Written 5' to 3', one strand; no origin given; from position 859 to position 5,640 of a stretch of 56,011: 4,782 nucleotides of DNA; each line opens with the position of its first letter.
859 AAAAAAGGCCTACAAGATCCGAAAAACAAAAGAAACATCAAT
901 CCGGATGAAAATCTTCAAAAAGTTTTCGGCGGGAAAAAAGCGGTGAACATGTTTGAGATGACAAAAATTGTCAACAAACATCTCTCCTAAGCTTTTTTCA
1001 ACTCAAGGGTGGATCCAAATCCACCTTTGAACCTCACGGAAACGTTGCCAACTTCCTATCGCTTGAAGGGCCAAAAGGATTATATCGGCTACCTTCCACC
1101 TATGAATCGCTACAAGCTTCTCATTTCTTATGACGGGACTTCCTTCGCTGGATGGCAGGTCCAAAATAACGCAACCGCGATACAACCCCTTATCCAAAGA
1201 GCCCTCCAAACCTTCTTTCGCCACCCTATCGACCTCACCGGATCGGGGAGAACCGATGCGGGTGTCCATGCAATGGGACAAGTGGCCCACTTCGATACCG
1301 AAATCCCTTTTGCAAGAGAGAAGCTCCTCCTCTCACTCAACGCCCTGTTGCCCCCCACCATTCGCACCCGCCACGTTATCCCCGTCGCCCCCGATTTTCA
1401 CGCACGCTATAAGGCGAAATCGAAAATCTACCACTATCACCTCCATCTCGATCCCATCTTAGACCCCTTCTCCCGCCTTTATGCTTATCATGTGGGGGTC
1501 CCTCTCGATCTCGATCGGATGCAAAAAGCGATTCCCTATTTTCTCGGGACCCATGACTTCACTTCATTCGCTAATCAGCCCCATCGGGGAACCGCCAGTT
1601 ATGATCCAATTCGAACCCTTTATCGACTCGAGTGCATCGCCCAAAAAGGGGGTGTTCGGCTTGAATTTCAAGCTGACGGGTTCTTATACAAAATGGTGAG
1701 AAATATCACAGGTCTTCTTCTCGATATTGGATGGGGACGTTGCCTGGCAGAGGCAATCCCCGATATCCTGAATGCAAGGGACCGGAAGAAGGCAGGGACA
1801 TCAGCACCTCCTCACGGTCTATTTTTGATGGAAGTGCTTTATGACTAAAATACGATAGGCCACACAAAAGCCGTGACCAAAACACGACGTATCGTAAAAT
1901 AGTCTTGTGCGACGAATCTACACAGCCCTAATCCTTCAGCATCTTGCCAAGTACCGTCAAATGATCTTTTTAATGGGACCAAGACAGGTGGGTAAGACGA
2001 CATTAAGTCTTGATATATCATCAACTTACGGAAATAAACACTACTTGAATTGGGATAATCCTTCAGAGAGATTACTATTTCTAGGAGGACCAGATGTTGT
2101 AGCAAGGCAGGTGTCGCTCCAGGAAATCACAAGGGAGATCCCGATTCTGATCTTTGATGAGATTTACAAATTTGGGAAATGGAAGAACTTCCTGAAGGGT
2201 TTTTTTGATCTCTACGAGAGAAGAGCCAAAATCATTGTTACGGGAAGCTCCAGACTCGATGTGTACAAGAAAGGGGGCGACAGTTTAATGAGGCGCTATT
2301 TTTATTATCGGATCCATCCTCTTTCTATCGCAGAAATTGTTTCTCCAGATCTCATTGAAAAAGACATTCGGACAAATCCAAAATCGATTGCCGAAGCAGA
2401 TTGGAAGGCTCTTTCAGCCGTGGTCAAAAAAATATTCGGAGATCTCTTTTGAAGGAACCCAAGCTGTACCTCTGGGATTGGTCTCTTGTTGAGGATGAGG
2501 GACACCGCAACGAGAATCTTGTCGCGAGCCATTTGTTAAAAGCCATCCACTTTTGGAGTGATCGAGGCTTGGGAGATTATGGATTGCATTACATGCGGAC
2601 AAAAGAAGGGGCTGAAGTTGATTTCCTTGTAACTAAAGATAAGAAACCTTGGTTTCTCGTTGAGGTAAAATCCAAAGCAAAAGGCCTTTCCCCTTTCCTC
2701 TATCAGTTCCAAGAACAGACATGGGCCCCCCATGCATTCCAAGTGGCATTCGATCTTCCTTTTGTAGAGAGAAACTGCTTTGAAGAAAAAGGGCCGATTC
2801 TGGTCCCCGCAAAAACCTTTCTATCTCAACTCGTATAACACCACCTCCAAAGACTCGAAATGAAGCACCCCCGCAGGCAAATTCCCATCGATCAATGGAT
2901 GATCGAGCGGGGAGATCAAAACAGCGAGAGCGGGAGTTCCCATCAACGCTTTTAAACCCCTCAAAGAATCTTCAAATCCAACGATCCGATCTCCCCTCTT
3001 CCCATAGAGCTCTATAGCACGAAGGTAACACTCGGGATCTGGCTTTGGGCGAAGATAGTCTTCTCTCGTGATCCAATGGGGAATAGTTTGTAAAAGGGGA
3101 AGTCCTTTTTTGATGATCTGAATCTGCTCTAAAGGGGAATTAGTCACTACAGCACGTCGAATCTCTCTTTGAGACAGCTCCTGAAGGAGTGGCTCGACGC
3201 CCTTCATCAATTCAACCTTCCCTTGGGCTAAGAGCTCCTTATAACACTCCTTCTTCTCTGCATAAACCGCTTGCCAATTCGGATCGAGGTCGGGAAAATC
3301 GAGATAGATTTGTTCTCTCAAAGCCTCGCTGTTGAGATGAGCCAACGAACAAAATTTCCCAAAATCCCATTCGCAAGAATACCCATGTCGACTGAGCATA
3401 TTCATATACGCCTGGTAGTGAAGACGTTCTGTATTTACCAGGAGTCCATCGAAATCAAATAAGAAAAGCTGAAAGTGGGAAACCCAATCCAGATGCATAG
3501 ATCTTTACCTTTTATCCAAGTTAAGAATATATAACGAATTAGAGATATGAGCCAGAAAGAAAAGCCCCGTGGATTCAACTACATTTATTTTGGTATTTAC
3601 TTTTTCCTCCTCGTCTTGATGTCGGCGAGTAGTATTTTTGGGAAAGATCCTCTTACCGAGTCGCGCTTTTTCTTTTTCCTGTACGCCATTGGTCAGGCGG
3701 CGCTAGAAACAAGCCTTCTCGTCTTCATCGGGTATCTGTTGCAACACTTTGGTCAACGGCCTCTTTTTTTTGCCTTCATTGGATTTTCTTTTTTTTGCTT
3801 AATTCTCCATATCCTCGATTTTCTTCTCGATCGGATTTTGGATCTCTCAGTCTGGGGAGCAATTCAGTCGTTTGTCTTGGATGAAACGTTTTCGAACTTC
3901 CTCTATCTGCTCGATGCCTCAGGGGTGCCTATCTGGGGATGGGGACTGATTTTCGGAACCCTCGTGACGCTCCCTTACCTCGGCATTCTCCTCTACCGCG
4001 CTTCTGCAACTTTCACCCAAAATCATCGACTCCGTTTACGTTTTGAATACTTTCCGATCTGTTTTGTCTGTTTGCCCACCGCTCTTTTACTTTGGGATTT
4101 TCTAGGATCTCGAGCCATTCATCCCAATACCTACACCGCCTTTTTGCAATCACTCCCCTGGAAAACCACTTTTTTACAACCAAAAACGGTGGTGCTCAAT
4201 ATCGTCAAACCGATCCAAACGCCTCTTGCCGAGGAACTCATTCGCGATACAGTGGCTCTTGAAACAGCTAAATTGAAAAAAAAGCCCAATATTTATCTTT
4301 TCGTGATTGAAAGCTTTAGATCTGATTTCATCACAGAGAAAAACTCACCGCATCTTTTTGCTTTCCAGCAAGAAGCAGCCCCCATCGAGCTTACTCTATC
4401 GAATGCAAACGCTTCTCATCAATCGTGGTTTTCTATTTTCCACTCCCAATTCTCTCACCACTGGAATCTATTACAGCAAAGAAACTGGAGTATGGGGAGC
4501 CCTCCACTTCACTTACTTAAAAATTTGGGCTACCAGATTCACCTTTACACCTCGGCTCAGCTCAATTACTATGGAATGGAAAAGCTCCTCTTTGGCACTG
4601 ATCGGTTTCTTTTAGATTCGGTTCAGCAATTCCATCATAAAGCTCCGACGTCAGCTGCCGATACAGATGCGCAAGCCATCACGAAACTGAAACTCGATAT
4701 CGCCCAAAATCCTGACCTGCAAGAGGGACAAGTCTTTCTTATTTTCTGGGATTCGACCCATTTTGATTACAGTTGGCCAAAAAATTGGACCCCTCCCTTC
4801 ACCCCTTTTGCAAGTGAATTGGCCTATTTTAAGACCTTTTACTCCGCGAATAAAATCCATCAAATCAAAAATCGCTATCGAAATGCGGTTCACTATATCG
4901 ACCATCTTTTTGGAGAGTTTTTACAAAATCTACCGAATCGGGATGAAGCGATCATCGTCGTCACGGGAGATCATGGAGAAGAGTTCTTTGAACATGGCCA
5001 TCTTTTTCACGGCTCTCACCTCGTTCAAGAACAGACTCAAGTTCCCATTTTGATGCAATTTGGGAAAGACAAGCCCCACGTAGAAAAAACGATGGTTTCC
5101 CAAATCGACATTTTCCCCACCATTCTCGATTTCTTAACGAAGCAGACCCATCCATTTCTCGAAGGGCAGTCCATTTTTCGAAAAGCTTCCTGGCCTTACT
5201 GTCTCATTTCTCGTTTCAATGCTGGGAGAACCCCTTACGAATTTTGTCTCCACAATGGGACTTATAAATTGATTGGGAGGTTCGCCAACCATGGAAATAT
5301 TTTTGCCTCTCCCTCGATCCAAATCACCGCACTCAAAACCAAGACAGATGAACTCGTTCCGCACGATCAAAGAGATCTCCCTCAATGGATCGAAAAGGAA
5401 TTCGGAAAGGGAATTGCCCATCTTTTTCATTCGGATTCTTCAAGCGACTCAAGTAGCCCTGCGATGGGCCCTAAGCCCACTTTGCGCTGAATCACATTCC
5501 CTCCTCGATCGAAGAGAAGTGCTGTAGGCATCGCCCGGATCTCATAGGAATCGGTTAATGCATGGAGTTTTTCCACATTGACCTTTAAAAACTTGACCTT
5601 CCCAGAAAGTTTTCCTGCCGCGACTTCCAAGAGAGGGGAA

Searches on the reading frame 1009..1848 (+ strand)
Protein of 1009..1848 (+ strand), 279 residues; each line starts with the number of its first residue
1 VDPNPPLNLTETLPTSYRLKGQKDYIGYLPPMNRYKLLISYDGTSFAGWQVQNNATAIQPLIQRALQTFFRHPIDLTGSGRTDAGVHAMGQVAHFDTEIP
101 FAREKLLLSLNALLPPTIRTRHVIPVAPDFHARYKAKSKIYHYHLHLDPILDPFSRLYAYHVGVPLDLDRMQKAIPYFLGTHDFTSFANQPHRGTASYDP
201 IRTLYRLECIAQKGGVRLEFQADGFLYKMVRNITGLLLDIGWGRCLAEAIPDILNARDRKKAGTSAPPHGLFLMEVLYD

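Call 39: search_protein_families(library=pfam, max_evalue=0.00001, proteins=[window:1009-1848:+])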
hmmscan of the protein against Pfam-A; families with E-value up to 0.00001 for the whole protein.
window:1009-1848:+ (279 aa): 1 family
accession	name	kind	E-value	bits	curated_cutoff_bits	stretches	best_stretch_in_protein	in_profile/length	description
PF01416.25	PseudoU_synth_1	-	1.1e-36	126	23.3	2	174-279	1-108/108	tRNA pseudouridine synthase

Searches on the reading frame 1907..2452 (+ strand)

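Call 39: search_protein_families(library=pfam, max_evalue=0.00001, proteins=[window:1907-2452:+])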
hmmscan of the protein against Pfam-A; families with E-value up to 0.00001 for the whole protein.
window:1907-2452:+ (181 aa): 1 family
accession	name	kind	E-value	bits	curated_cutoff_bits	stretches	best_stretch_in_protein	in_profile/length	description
PF13173.12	AAA_14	-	1.8e-25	89.8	27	1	17-144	2-128/129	AAA domain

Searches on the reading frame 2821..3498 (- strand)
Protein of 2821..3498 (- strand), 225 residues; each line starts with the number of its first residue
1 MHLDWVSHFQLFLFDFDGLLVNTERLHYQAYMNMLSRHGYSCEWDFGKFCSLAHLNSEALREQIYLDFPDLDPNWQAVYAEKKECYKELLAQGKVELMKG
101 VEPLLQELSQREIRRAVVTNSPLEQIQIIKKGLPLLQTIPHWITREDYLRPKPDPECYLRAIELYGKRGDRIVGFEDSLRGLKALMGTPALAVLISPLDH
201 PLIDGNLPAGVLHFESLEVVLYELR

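Call 39: search_protein_families(library=pfam, max_evalue=0.00001, proteins=[window:2821-3498:-])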
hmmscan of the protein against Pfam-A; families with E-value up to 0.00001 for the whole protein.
window:2821-3498:- (225 aa): 2 families
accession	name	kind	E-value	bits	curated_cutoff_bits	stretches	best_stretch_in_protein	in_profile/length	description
PF13419.12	HAD_2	-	1.9e-22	80.7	23.8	1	13-184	2-167/178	Haloacid dehalogenase-like hydrolase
PF00702.32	Hydrolase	-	3e-19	70.6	26.4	1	10-185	2-187/191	haloacid dehalogenase-like hydrolase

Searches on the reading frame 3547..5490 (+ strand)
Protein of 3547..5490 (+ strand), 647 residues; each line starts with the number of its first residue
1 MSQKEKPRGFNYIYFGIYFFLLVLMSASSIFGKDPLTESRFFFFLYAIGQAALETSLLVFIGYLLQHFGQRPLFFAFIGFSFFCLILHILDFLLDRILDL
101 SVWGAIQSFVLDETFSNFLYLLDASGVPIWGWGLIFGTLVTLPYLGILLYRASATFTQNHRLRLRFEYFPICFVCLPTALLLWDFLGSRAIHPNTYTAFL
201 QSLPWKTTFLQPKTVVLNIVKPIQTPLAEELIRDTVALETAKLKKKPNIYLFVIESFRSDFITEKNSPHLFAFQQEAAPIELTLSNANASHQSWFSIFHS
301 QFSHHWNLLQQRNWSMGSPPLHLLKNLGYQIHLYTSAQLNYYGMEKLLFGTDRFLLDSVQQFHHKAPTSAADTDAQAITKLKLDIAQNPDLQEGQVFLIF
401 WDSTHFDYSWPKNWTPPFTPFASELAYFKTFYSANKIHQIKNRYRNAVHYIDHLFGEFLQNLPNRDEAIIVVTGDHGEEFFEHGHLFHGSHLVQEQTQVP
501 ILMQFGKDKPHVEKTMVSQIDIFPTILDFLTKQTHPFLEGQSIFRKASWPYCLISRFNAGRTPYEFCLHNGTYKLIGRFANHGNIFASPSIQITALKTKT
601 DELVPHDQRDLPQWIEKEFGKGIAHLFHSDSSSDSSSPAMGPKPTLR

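Call 39: search_protein_families(library=pfam, max_evalue=0.00001, proteins=[window:3547-5490:+])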
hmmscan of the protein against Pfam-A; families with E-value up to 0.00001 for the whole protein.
window:3547-5490:+ (647 aa): 1 family
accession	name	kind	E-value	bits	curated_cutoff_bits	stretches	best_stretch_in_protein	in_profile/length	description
PF00884.28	Sulfatase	-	2e-22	80.3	25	1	247-530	1-299/301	Sulfatase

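Call 62: search_solved_structures(query=window:3547-5490:+, max_evalue=0.001)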
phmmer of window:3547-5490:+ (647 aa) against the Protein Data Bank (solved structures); distinct sequences matched with E-value up to 0.001: 11.
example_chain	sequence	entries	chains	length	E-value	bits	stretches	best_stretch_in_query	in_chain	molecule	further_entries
6pt6_B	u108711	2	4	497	2.9e-06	29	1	442-542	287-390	exo-2S-iota carrageenan S1 sulfatase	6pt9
6ptk_A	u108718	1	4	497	6e-06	27.9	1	442-542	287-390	exo-2S-iota carrageenan S1 sulfatase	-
2w8s_A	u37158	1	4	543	7.3e-06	27.7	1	435-544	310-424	PHOSPHONATE MONOESTER HYDROLASE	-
6pt4_B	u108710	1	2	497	9.3e-06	27.3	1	442-542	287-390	exo-2S-iota carrageenan S1 sulfatase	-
4kav_A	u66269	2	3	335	4e-05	25.2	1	440-507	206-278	YhbX/YhjW/YijP/YjdB family protein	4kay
5fgn_A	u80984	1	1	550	8.1e-05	24.2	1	440-507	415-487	lipooligosaccharide phosphoethanolamine transferase A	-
4upk_A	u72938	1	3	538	0.0001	23.9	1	451-543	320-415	PHOSPHONATE MONOESTER HYDROLASE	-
2vqr_A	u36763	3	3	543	0.00035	22.1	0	437-542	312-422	PUTATIVE SULFATASE | Multifunctional alkaline phosphatase superfamily protein pRL90232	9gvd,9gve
6g5z_A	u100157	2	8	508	0.00062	21.3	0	436-543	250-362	Choline-sulfatase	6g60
6fny_A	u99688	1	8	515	0.00062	21.3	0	436-543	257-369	Choline-sulfatase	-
7pth_A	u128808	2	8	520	0.00063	21.3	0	436-543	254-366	Choline sulfatase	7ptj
